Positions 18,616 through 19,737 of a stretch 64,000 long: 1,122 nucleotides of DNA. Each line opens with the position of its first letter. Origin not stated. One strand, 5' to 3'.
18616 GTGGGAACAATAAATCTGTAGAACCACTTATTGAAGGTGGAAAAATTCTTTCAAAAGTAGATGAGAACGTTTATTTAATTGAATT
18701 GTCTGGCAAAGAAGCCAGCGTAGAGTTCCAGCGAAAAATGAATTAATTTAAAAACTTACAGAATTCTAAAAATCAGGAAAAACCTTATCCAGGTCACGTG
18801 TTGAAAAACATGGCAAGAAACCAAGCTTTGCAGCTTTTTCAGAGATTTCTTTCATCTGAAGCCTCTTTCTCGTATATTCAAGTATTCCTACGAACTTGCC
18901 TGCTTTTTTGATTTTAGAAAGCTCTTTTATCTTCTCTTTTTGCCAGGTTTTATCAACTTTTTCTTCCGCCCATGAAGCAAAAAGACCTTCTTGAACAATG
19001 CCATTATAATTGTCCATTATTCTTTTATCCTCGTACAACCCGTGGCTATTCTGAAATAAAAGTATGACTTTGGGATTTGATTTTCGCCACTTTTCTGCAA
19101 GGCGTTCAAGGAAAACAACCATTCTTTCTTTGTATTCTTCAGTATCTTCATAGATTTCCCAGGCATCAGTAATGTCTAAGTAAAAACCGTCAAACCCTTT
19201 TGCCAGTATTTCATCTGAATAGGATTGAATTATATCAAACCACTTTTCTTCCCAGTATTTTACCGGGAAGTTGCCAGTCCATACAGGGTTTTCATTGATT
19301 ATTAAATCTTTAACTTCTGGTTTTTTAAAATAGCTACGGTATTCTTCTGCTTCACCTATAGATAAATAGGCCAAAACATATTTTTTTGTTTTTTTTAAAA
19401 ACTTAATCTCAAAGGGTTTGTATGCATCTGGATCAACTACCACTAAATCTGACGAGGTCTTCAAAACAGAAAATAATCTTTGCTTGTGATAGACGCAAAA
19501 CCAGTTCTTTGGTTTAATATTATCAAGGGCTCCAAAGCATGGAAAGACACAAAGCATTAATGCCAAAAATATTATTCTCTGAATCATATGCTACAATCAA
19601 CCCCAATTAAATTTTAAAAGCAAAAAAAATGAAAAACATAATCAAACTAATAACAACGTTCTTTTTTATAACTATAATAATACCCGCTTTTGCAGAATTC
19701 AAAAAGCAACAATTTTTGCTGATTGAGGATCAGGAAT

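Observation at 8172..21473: Pel-type exopolysaccharide locus with rearranged gene order, split pelA and no pelC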

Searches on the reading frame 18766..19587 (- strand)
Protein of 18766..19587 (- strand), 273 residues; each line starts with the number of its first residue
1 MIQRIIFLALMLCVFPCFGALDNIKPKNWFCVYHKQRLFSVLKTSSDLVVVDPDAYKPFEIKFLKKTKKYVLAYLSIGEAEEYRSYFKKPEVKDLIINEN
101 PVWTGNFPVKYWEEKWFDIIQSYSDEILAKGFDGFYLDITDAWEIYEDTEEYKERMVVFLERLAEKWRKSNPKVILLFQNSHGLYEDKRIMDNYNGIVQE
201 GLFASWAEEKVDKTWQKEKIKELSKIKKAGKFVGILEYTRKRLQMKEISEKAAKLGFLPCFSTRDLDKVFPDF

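Call 3: search_protein_families(library=pfam, proteins=[window:18766-19587:-], max_evalue=0.01)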
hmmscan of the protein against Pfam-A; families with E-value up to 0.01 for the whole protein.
window:18766-19587:- (273 aa): 1 family
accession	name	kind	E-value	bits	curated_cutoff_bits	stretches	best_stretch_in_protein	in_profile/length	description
PF03537.19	Glyco_hydro_114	-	1.1e-23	84.1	27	1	47-267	18-228/231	Glycoside-hydrolase family GH114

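Call 4: search_protein_families(library=ncbifam, proteins=[window:18766-19587:-], max_evalue=0.01)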
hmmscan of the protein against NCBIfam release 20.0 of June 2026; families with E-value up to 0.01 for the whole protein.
window:18766-19587:- (273 aa): 1 family
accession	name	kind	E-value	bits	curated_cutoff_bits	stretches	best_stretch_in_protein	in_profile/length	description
TIGR01370.1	TIGR01370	hypoth_equivalog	2.5e-42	145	181.25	1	27-268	46-309/315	MJ1477/TM1410 family putative glycoside hydrolase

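Call 21: search_solved_structures(query=window:18766-19587:-, max_evalue=1, show_alignments=1)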
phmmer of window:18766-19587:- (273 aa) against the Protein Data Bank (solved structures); distinct sequences matched with E-value up to 1: 7.
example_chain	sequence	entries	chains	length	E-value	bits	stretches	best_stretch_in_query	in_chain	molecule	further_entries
9ep5_A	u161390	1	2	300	5.4e-24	88.2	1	56-269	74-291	Glycoside-hydrolase family GH114 TIM-barrel domain-containing protein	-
9eux_G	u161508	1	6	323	2.8e-23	85.9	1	54-241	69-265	Uncharacterized protein TM_1410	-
9euz_A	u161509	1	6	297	3.5e-23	85.6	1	54-241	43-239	Uncharacterized protein TM_1410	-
2aam_A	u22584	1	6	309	6.3e-23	84.7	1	54-241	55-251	Hypothetical protein TM1410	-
9cgy_A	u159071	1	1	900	2.3e-06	30.4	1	44-268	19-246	PelA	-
5tcb_A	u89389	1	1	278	0.0005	22.8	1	45-267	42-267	PelA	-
5tsy_A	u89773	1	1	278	0.0016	21.1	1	45-183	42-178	PelA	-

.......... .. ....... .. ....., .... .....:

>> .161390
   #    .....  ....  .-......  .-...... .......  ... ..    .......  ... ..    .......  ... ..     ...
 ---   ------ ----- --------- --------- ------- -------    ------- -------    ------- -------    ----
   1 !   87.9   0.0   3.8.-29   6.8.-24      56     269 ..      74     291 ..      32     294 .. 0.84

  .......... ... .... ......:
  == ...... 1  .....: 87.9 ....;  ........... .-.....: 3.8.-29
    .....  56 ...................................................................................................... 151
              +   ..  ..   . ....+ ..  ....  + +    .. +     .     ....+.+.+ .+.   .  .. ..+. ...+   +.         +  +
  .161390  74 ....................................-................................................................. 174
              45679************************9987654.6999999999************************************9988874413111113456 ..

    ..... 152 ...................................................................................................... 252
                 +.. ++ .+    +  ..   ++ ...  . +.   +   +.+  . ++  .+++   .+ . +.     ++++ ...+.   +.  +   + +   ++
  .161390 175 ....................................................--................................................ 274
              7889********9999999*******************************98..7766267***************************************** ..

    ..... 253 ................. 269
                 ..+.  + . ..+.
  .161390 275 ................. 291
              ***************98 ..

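Call 96: search_solved_structures(query=window:18766-19587:-, max_evalue=0.001, show_alignments=5)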
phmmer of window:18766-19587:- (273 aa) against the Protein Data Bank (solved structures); distinct sequences matched with E-value up to 0.001: 6.
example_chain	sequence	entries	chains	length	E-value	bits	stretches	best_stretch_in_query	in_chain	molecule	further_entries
9ep5_A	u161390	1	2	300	5.4e-24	88.2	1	56-269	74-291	Glycoside-hydrolase family GH114 TIM-barrel domain-containing protein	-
9eux_G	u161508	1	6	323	2.8e-23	85.9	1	54-241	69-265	Uncharacterized protein TM_1410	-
9euz_A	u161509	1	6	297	3.5e-23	85.6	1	54-241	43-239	Uncharacterized protein TM_1410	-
2aam_A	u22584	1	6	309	6.3e-23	84.7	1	54-241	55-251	Hypothetical protein TM1410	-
9cgy_A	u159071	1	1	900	2.3e-06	30.4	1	44-268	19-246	PelA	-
5tcb_A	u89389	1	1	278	0.0005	22.8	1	45-267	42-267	PelA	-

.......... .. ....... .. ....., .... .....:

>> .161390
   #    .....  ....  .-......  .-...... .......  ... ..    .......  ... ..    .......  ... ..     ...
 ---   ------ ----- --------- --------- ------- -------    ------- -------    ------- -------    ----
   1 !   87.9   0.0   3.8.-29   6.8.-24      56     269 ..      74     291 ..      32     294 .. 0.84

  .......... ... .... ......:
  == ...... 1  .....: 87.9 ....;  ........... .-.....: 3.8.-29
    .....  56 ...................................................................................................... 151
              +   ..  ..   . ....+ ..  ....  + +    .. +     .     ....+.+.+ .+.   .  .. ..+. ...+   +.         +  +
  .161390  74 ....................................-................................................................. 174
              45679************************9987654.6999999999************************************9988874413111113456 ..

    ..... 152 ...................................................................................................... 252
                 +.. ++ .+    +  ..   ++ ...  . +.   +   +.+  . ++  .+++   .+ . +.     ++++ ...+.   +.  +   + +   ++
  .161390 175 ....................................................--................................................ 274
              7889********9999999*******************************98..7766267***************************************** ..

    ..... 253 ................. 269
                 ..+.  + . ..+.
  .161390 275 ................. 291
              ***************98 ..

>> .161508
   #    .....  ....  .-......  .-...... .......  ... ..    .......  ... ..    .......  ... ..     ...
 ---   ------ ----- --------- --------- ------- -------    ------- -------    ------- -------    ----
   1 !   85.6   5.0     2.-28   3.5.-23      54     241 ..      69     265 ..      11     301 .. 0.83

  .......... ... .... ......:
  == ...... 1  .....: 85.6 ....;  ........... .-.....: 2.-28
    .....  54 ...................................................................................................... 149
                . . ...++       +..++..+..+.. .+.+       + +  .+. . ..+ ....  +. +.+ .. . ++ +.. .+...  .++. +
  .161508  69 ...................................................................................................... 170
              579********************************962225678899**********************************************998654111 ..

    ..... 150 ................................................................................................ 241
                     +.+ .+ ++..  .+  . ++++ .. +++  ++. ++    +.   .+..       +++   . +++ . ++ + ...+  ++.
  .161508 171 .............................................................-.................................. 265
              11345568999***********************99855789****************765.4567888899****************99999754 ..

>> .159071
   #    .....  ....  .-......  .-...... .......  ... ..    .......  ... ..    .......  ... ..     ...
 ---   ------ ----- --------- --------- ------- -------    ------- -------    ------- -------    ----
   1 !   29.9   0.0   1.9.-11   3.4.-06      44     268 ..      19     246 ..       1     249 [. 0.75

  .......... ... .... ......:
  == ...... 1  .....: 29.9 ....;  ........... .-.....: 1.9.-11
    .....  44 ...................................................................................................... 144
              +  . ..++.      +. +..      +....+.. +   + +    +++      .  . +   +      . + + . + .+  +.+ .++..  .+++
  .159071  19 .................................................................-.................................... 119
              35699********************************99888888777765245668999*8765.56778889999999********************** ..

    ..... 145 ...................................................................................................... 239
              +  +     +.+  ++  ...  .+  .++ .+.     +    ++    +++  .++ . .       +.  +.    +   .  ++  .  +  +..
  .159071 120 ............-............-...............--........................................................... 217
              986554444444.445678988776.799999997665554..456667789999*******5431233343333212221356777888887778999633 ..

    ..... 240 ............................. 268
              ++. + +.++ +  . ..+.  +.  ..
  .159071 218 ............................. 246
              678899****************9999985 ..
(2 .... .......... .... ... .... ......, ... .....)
